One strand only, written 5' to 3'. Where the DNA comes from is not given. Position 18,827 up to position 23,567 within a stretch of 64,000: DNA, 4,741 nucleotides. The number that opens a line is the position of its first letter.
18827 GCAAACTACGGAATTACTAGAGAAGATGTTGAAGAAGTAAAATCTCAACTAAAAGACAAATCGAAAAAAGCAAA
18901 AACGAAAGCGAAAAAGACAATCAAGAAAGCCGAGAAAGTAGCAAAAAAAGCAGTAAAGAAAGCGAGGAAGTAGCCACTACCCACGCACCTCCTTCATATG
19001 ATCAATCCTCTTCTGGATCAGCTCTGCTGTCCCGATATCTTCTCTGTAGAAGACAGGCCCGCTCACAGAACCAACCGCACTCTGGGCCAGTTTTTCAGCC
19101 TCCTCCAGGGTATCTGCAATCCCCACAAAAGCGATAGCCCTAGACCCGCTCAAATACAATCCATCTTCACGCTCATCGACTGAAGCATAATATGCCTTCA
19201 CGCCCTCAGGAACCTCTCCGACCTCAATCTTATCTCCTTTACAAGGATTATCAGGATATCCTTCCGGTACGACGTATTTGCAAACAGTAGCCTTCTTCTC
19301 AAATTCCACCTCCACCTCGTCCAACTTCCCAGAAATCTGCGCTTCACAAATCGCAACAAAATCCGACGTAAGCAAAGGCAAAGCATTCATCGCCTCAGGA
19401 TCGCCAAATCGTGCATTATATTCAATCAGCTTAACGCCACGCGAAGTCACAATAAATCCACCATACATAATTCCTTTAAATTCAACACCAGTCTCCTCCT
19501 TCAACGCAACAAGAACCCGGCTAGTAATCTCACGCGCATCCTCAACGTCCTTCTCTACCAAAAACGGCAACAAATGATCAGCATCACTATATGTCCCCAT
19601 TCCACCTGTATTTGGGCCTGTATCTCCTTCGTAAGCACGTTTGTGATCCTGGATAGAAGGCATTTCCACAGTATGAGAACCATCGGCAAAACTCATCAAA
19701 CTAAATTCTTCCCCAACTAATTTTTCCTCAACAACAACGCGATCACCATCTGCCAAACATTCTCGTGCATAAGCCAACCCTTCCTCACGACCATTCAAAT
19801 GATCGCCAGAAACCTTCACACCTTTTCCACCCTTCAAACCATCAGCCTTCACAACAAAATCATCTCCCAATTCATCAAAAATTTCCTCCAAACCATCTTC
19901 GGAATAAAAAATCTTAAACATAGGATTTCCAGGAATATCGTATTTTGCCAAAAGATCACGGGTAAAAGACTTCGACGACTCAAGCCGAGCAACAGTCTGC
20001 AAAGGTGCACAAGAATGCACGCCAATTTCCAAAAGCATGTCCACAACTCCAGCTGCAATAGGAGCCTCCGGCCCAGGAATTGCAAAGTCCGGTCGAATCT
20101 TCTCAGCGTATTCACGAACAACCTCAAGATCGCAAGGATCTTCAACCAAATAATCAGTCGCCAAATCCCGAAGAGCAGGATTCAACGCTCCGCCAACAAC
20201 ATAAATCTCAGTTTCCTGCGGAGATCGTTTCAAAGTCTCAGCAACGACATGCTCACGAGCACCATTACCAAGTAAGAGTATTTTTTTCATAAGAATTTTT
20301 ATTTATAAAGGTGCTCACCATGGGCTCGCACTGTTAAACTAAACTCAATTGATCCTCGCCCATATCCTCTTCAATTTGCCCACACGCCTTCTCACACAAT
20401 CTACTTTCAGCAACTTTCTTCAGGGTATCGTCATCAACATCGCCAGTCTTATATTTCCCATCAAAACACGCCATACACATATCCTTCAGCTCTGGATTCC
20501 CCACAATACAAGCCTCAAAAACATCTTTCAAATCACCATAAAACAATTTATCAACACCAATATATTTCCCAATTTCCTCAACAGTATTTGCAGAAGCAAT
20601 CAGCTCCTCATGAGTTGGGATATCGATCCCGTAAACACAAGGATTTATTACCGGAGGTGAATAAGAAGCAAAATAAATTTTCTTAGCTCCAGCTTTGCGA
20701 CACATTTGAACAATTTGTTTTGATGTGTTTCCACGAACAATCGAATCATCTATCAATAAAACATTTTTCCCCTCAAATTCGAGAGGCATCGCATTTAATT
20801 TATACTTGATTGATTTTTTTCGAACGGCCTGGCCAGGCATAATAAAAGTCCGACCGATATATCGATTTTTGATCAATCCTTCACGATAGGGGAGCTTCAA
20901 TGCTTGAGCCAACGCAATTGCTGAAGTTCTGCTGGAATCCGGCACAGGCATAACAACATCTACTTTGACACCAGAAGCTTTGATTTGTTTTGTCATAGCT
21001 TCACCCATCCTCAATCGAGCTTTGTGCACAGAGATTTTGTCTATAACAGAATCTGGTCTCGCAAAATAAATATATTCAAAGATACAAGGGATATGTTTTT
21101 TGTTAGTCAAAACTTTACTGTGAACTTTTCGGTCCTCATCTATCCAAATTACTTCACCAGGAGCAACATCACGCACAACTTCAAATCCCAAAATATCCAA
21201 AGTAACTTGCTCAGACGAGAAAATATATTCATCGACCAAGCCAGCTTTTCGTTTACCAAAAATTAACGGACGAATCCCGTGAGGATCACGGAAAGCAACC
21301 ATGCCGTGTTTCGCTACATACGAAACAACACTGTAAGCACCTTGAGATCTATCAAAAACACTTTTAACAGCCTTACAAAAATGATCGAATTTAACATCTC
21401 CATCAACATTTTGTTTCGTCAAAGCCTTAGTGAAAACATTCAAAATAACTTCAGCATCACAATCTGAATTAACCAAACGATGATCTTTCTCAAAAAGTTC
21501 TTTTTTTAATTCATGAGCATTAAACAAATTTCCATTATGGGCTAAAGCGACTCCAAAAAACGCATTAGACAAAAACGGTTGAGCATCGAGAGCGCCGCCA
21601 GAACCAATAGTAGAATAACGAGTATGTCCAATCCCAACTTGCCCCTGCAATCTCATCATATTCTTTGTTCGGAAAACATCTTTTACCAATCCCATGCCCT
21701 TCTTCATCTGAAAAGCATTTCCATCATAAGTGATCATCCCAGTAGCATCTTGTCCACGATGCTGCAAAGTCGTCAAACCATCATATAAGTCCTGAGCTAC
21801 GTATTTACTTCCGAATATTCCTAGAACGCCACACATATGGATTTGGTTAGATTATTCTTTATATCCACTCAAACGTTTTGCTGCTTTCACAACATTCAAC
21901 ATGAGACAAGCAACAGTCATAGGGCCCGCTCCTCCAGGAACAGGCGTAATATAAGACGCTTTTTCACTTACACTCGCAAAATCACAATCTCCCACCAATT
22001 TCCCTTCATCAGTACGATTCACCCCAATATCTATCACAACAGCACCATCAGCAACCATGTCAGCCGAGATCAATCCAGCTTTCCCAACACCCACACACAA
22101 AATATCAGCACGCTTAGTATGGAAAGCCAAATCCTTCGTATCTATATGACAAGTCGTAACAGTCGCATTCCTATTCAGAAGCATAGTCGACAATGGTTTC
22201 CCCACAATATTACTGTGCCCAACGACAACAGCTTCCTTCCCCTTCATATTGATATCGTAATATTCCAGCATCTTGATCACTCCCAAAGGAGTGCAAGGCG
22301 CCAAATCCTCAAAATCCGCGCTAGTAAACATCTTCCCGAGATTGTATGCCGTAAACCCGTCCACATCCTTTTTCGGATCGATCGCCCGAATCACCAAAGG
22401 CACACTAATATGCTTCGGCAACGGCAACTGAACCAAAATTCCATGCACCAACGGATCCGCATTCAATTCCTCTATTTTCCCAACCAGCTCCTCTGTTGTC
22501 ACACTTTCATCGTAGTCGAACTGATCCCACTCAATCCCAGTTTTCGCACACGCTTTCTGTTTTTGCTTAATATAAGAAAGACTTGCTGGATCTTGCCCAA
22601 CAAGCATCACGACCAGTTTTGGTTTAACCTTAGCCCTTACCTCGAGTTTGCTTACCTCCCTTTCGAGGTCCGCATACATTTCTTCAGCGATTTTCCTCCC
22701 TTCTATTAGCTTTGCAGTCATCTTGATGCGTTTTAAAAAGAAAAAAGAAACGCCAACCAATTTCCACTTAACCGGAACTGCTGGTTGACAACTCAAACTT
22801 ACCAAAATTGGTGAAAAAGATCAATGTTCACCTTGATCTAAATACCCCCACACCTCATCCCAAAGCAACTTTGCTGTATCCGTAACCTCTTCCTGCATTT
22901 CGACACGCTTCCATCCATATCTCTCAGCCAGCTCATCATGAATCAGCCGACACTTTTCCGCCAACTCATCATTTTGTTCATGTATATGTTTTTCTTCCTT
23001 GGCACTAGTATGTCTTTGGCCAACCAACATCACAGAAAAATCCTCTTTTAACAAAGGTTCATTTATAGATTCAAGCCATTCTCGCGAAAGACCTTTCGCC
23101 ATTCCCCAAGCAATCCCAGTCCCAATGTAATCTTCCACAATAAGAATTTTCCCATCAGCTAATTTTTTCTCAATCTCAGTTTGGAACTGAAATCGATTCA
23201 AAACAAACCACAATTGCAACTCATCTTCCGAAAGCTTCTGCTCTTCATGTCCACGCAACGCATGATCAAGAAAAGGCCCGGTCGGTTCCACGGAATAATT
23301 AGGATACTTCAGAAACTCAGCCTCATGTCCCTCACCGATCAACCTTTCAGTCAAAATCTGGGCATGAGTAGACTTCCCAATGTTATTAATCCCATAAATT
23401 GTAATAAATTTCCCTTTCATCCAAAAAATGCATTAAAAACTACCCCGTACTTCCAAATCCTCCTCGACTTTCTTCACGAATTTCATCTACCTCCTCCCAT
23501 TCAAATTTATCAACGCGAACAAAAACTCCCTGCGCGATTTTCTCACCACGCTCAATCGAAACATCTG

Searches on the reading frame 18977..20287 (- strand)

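Call 7: search_protein_families(library=pfam, proteins=[window:18977-20287:-], max_evalue=0.01)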
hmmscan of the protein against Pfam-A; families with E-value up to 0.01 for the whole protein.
window:18977-20287:- (436 aa): 3 families
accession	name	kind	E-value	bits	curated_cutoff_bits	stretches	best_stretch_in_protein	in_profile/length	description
PF01071.24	GARS_A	-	2.6e-53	181.2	27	1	104-299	1-194/194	Phosphoribosylglycinamide synthetase, ATP-grasp (A) domain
PF02844.21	GARS_N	-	9.8e-19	68.4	29.5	1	2-103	2-100/100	Phosphoribosylglycinamide synthetase, N domain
PF02843.22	GARS_C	-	6.7e-18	65.2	34.8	1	334-420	1-91/92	Phosphoribosylglycinamide synthetase, C domain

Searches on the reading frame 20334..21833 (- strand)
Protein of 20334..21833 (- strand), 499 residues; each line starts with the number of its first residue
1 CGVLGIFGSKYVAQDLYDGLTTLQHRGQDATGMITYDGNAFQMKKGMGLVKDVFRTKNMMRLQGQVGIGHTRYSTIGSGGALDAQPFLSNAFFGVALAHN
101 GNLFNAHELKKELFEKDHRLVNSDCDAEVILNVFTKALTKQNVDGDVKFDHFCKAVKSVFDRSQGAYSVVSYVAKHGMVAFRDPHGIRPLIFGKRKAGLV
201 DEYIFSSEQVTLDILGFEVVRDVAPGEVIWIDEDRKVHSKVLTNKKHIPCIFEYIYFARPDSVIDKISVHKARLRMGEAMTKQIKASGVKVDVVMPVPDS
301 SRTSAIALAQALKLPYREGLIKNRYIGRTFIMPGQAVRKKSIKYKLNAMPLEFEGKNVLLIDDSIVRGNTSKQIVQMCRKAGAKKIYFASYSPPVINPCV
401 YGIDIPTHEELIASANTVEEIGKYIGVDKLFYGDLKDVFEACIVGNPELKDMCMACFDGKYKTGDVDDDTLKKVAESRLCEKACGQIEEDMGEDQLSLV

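Call 7: search_protein_families(library=pfam, proteins=[window:20334-21833:-], max_evalue=0.01)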
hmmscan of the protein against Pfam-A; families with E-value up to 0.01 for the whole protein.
window:20334-21833:- (499 aa): 3 families
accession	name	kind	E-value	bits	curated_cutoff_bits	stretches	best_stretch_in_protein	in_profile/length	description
PF13522.11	GATase_6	-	6.8e-16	58.9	27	1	62-196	8-122/130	Glutamine amidotransferase domain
PF13537.11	GATase_7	-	6.3e-15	55.7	25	1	80-212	9-121/123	Glutamine amidotransferase domain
PF00156.33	Pribosyltran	-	1.9e-08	34.3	26.3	1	267-389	5-121/158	Phosphoribosyl transferase domain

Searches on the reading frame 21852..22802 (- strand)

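Call 7: search_protein_families(library=pfam, proteins=[window:21852-22802:-], max_evalue=0.01)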
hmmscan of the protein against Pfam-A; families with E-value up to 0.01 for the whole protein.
window:21852-22802:- (316 aa): 2 families
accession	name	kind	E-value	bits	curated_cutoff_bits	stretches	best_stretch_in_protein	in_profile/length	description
PF02882.25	THF_DHG_CYH_C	-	7.1e-66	220.9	27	1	152-310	2-158/160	Tetrahydrofolate dehydrogenase/cyclohydrolase, NAD(P)-binding domain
PF00763.28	THF_DHG_CYH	-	2.8e-38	131.1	32.8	1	33-148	1-115/115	Tetrahydrofolate dehydrogenase/cyclohydrolase, catalytic domain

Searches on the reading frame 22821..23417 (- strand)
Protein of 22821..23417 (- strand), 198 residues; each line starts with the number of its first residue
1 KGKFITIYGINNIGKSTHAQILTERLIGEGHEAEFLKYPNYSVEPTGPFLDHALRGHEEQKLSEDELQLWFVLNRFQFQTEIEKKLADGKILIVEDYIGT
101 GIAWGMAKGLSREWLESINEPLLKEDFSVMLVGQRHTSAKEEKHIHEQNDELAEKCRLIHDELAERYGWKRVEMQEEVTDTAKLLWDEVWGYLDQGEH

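Call 7: search_protein_families(library=pfam, proteins=[window:22821-23417:-], max_evalue=0.01)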
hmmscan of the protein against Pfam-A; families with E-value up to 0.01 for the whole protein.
window:22821-23417:- (198 aa): 2 families
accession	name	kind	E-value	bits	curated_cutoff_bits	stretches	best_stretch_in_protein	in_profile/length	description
PF02223.23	Thymidylate_kin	-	1.5e-15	57.9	27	1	9-180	3-180/185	Thymidylate kinase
PF13238.12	AAA_18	-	0.0036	18.2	29.4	1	5-97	1-80/128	AAA domain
